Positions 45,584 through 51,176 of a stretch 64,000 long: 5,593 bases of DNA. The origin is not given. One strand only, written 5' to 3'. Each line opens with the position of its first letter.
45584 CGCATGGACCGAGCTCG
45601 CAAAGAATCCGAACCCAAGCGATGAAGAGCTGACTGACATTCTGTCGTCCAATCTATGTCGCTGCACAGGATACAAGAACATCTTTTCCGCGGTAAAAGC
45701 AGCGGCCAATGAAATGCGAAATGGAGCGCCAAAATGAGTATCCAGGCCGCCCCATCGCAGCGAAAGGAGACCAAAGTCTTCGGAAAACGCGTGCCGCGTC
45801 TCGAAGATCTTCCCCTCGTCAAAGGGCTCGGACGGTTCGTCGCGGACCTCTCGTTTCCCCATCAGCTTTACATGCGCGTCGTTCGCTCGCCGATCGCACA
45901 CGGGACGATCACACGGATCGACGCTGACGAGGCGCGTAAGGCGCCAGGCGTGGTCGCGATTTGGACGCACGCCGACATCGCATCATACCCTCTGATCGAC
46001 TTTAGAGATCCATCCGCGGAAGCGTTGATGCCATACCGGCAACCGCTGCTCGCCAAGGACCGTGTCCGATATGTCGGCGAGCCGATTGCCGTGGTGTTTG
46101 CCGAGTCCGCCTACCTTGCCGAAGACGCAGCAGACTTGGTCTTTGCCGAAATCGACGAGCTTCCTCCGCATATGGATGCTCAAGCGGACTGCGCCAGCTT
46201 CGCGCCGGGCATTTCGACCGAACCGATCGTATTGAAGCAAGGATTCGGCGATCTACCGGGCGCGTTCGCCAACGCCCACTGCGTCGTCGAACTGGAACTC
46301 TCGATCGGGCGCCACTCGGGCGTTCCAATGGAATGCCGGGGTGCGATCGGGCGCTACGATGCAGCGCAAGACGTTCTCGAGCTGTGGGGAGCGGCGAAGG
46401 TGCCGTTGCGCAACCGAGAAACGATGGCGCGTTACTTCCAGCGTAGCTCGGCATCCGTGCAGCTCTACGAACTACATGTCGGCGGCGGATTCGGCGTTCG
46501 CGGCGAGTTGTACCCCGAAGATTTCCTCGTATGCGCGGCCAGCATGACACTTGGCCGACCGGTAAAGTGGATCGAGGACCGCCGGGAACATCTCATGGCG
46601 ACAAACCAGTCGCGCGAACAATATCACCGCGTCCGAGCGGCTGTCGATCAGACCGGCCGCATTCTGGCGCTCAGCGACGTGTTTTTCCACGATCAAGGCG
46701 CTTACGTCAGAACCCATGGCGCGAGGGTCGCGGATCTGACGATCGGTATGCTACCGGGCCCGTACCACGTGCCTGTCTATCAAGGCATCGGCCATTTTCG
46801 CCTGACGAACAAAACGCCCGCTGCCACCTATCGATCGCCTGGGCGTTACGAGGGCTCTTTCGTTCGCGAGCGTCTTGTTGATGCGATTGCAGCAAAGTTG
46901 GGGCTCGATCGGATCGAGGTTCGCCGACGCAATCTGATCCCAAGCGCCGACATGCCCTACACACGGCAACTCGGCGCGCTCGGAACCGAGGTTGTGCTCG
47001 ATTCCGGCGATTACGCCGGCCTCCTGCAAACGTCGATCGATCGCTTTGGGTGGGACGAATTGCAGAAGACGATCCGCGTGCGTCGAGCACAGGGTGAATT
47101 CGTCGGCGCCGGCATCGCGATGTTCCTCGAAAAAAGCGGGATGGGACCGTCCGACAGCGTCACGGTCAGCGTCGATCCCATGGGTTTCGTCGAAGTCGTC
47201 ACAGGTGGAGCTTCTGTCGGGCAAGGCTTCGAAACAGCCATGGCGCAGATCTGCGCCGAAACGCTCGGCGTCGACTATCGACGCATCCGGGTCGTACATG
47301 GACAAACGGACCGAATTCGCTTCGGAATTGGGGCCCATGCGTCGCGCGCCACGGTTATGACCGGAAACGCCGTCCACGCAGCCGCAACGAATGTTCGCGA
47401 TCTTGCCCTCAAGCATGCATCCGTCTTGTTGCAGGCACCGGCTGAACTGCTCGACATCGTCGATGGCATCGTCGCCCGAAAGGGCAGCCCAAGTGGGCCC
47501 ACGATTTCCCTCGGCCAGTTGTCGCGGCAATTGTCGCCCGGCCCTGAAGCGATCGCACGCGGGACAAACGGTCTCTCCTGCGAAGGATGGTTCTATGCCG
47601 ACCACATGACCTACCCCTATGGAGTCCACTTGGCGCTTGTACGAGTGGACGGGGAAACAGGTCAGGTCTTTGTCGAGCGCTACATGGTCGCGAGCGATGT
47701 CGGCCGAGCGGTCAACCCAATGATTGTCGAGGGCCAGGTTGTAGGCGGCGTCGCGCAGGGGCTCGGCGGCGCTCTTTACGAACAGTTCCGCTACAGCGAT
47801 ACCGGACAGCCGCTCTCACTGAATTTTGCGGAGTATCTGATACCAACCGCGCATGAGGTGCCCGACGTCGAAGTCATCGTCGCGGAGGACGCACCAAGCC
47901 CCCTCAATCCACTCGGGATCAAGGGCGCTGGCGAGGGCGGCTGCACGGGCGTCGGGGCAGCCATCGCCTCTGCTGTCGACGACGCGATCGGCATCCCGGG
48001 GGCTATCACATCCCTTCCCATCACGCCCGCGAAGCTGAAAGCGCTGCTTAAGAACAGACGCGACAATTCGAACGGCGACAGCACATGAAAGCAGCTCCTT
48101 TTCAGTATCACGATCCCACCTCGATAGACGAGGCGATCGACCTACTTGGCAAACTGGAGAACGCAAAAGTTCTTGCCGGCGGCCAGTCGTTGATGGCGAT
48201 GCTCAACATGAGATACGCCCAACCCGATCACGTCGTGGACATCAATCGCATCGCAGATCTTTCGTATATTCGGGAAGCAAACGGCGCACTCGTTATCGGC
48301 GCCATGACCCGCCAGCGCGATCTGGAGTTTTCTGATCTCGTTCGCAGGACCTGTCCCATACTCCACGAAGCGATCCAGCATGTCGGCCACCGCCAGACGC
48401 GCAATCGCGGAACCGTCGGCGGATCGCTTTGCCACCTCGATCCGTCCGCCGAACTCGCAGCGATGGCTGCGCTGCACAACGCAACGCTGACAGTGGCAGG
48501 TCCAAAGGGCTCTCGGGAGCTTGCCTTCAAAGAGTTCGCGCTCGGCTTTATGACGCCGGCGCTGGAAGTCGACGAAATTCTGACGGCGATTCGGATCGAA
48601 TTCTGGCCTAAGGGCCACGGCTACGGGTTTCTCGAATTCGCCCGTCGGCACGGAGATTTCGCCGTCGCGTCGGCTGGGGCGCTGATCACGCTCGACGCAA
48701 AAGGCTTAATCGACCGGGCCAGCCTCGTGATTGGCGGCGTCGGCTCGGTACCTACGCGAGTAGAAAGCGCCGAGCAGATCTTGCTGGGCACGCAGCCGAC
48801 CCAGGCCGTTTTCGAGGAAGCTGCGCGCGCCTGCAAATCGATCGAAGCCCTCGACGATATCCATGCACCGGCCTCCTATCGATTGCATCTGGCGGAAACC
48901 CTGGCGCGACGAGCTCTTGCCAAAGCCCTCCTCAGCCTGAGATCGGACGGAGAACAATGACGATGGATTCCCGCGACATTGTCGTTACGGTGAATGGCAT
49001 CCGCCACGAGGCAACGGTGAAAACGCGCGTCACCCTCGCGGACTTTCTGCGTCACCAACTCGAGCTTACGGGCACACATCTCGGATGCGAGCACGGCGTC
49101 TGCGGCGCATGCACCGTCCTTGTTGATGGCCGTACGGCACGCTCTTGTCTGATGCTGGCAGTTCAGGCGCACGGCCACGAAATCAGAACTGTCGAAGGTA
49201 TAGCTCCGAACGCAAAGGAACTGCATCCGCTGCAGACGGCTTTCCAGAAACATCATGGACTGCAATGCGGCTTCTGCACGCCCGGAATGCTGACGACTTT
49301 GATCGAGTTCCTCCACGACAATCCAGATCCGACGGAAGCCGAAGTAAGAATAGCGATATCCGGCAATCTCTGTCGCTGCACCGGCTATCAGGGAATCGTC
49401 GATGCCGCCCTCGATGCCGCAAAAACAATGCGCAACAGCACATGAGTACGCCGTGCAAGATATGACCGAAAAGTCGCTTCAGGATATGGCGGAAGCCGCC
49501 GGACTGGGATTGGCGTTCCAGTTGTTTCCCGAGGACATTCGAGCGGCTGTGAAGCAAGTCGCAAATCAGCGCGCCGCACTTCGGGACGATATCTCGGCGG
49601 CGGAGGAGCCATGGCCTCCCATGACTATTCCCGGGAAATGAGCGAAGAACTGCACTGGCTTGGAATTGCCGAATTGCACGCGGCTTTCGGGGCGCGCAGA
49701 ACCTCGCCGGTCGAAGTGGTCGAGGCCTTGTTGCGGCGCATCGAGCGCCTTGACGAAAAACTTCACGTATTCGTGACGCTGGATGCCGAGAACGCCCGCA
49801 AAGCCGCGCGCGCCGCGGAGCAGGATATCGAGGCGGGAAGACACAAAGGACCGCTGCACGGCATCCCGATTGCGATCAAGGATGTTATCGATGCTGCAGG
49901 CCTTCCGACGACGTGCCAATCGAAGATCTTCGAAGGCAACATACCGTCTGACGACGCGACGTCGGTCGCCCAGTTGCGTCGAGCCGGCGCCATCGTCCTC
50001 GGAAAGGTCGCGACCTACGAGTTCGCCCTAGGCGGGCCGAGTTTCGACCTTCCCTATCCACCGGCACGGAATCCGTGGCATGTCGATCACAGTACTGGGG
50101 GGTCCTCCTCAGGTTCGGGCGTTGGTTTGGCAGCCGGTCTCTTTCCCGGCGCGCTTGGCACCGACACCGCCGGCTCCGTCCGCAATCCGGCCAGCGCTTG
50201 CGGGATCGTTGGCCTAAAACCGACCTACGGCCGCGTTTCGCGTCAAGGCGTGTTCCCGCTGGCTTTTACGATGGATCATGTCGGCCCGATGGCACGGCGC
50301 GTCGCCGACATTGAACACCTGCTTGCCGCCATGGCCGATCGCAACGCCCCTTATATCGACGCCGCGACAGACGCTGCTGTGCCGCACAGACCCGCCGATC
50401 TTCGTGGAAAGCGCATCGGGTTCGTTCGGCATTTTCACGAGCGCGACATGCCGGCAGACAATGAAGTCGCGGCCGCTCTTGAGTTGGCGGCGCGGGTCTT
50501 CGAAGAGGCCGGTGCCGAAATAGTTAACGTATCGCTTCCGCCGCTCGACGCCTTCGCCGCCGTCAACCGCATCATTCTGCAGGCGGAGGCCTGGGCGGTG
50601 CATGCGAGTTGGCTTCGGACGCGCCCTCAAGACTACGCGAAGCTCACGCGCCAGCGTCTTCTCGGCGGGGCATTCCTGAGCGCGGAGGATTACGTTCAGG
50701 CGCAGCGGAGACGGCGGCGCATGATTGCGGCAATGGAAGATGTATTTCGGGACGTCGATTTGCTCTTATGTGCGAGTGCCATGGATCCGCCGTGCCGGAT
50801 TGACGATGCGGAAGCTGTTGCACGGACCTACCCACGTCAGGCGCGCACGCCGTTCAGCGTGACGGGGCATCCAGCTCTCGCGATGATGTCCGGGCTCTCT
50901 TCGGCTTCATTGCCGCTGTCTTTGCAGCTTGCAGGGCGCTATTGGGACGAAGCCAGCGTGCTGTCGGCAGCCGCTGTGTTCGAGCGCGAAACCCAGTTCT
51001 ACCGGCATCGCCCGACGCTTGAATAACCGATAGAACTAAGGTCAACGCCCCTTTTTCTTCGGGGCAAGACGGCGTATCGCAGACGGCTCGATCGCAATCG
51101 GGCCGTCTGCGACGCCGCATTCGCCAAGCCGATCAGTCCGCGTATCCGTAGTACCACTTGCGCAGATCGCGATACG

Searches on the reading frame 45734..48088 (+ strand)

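Call 43: search_protein_families(library=pfam, proteins=[window:45734-48088:+], max_evalue=0.00001)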
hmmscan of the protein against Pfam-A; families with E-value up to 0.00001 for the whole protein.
window:45734-48088:+ (784 aa): 3 families
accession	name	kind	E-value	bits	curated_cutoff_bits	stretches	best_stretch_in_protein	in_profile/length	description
PF20256.3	MoCoBD_2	-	2.9e-74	250.5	27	1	436-710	4-283/283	Molybdopterin cofactor-binding domain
PF02738.23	MoCoBD_1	-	1.6e-61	208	27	1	168-401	12-244/244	Molybdopterin cofactor-binding domain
PF01315.27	Ald_Xan_dh_C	-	8.4e-25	87.7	31.3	1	31-143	2-109/110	Aldehyde oxidase and xanthine dehydrogenase, a/b hammerhead domain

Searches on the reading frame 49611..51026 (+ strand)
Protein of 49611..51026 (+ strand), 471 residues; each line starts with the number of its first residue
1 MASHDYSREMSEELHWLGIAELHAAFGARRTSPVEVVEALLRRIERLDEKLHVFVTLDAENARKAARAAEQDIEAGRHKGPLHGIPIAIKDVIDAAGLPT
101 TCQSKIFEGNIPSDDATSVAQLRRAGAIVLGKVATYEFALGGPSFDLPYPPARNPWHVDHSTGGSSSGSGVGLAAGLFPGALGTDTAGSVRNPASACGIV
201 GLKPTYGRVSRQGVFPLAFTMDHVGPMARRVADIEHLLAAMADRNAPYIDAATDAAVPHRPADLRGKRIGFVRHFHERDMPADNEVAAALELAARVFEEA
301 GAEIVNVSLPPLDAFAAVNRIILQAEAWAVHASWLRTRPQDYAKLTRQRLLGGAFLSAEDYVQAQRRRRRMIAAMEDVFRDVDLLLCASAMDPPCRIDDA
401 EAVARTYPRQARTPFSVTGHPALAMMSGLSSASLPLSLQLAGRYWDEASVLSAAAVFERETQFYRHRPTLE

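Call 43: search_protein_families(library=pfam, proteins=[window:49611-51026:+], max_evalue=0.00001)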
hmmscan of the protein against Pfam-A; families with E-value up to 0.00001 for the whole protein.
window:49611-51026:+ (471 aa): 1 family
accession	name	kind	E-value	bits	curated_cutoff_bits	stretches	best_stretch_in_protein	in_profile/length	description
PF01425.27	Amidase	-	2.6e-104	350.2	27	1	35-451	1-445/445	Amidase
